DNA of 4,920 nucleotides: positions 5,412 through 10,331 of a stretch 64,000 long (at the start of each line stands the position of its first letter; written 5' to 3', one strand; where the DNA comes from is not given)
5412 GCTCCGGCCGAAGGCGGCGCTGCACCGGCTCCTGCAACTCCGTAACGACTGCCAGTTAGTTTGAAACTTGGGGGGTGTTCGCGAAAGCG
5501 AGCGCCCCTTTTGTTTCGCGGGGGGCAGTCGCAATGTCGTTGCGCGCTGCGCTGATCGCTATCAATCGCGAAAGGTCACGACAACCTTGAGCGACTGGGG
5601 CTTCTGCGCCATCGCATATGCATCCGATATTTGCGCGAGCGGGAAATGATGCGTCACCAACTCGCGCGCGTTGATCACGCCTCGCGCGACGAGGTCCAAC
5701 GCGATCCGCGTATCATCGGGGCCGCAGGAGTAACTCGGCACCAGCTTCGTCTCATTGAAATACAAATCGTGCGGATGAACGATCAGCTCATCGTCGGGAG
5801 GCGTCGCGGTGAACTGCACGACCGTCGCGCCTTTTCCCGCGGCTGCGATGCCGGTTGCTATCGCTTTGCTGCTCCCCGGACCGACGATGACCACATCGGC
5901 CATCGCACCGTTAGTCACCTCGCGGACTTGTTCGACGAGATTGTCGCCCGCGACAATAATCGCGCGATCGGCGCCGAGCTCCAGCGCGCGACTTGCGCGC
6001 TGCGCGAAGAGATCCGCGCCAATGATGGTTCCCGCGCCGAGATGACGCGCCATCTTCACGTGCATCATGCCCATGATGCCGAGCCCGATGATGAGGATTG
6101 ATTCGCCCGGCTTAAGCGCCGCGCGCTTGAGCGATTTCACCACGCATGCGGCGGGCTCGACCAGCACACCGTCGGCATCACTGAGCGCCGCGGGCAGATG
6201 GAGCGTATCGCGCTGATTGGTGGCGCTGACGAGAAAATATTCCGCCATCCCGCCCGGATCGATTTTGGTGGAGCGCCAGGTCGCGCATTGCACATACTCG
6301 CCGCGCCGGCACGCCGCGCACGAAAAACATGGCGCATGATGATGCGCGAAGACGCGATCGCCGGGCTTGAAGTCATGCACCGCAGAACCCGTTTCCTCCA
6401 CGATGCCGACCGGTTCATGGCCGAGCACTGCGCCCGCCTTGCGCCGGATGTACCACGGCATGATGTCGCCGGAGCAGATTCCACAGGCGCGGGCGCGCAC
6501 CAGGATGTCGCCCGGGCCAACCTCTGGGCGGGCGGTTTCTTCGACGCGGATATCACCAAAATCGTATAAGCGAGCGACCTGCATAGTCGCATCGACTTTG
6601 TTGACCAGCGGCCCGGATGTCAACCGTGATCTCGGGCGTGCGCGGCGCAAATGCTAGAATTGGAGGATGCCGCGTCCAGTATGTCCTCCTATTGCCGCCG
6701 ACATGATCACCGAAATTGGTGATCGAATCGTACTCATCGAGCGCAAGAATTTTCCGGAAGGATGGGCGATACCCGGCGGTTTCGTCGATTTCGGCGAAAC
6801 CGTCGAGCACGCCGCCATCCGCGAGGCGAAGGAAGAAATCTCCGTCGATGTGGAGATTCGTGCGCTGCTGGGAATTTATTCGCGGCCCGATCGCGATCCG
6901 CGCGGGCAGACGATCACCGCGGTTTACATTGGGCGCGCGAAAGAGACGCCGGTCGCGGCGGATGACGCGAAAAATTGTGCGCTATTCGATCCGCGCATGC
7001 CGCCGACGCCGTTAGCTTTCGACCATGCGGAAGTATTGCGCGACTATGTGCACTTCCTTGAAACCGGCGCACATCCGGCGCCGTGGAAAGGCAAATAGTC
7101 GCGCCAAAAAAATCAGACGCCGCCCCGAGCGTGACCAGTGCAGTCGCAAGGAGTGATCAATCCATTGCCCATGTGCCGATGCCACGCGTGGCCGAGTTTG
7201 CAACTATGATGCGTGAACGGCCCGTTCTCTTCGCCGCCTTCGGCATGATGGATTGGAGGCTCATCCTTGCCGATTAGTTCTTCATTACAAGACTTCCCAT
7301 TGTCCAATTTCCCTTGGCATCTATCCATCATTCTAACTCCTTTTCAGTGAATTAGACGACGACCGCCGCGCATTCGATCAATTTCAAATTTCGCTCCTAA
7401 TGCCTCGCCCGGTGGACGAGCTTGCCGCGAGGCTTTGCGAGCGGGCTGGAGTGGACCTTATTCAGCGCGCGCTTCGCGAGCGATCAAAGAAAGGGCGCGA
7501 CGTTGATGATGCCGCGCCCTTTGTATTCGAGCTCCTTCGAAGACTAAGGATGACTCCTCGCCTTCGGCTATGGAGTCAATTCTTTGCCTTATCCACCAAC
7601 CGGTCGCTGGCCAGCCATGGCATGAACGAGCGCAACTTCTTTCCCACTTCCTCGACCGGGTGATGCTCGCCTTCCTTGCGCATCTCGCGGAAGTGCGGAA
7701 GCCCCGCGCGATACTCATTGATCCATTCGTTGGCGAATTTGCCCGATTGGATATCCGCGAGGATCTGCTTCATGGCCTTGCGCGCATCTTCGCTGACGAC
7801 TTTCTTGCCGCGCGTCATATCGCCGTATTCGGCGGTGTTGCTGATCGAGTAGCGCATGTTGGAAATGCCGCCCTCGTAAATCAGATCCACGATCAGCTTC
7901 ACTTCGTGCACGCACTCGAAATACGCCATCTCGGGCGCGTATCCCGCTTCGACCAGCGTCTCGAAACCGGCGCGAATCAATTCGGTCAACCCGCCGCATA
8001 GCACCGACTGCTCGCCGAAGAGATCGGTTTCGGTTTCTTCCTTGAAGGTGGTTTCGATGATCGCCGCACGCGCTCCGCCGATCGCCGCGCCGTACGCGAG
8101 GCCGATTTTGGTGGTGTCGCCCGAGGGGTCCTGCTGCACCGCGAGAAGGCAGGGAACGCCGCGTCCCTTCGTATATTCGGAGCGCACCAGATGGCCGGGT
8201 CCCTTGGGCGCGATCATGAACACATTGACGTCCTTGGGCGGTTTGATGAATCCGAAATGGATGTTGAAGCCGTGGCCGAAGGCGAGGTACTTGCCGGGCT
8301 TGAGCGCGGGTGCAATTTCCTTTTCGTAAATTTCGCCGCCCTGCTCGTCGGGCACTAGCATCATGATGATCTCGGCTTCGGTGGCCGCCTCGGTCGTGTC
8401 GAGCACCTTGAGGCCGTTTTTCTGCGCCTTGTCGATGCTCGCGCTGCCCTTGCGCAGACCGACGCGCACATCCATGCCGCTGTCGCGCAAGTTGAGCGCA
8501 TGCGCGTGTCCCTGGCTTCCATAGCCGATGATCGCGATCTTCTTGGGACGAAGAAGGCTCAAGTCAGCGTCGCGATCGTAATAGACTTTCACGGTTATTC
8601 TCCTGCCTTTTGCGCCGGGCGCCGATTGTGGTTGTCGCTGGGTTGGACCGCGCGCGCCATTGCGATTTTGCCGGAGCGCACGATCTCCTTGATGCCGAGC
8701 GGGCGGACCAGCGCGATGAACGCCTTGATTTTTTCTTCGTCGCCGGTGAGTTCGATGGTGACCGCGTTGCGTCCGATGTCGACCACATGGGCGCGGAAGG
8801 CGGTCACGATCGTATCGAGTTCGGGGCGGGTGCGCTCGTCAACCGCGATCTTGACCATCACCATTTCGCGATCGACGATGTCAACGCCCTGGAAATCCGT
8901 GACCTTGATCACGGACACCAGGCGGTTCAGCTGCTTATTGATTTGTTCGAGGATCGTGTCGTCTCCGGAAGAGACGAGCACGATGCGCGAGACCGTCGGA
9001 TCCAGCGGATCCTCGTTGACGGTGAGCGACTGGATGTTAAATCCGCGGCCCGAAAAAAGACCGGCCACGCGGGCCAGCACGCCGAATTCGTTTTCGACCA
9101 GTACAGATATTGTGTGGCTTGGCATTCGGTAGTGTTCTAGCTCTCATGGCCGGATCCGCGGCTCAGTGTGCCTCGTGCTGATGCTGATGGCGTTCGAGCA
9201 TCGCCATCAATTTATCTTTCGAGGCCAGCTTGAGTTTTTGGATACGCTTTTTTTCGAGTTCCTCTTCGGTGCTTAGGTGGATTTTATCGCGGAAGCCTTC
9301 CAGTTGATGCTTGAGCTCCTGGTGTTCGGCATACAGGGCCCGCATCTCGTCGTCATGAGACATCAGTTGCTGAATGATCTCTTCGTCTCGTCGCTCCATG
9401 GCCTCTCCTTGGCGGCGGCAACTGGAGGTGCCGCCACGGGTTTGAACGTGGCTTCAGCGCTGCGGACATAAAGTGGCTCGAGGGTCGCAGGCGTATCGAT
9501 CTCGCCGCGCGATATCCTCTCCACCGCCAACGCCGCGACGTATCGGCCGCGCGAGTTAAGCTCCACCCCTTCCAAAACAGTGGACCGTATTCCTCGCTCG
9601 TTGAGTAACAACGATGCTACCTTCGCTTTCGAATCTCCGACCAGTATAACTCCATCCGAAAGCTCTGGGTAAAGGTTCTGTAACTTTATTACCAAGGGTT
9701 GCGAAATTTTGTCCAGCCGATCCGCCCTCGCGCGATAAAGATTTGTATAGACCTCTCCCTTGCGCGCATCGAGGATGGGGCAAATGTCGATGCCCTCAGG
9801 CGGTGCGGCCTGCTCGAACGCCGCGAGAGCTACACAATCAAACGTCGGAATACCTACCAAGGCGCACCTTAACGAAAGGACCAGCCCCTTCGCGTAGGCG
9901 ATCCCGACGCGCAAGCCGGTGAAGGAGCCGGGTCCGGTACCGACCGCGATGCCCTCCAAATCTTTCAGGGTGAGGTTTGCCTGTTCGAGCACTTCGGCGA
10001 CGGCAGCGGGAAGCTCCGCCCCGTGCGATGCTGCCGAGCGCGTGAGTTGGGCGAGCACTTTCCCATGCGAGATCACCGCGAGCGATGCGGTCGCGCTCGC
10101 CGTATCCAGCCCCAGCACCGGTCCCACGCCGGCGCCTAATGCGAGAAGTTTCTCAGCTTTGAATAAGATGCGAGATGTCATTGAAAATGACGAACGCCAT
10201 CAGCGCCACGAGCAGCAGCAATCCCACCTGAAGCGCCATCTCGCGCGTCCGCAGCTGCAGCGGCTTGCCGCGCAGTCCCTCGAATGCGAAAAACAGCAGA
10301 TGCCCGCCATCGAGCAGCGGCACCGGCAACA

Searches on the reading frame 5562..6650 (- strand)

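Call 45: search_protein_families(library=pfam, proteins=[window:5562-6650:-], max_evalue=0.001)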
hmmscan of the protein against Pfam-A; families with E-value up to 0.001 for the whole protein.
window:5562-6650:- (362 aa): 3 families
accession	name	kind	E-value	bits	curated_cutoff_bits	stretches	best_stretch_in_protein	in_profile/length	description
PF08240.17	ADH_N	-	3.3e-24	85.6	23.5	1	45-145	1-98/104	Alcohol dehydrogenase GroES-like domain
PF00107.32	ADH_zinc_N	-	3.7e-19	69.4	31.8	1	194-322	3-128/129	Zinc-binding dehydrogenase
PF16912.11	Glu_dehyd_C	-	0.00095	19.1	34.9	0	161-360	4-211/211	Glucose dehydrogenase C-terminus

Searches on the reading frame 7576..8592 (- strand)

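Call 45: search_protein_families(library=pfam, proteins=[window:7576-8592:-], max_evalue=0.001)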
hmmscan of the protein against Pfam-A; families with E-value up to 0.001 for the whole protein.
window:7576-8592:- (338 aa): 5 families
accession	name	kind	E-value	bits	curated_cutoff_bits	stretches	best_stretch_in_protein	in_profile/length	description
PF07991.19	KARI_N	-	3.2e-74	248.5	20.6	1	14-176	2-164/165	Acetohydroxy acid isomeroreductase, NADPH-binding domain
PF01450.25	KARI_C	-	4.4e-67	225.3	29.1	1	183-326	1-144/144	Ketol-acid reductoisomerase, C-terminal domain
PF03807.23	F420_oxidored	-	2.7e-07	31.5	21.6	1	18-85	1-72/94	NADP oxidoreductase coenzyme F420-dependent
PF03446.21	NAD_binding_2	-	3.5e-07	30.8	21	1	18-103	1-89/161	NAD binding domain of 6-phosphogluconate dehydrogenase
PF02826.25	2-Hacid_dh_C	-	7e-06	26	25.1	1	13-102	33-122/178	D-isomer specific 2-hydroxyacid dehydrogenase, NAD binding domain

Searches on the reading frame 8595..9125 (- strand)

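Call 45: search_protein_families(library=pfam, proteins=[window:8595-9125:-], max_evalue=0.001)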
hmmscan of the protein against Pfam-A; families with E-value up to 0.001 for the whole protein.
window:8595-9125:- (176 aa): 4 families
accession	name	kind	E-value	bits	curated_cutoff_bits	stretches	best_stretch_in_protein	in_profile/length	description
PF10369.15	ALS_ss_C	-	9.1e-28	96.6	23.2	1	86-158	1-73/74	Small subunit of acetolactate synthase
PF22629.2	ACT_AHAS_ss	-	3e-19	69.4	27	1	6-74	1-67/67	AHAS small subunit-like ACT domain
PF01842.31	ACT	-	6.6e-12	45.4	27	1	4-69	1-64/66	ACT domain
PF13710.12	ACT_5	-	5.5e-11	42.5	27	1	15-75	4-62/62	ACT domain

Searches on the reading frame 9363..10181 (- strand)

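Call 45: search_protein_families(library=pfam, proteins=[window:9363-10181:-], max_evalue=0.001)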
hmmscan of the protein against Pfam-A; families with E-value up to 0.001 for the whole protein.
window:9363-10181:- (272 aa): 1 family
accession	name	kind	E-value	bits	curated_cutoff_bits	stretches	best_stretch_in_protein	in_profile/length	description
PF00814.31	TsaD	-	3.4e-27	96.3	24.8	1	50-171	26-148/264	tRNA N6-adenosine threonylcarbamoyltransferase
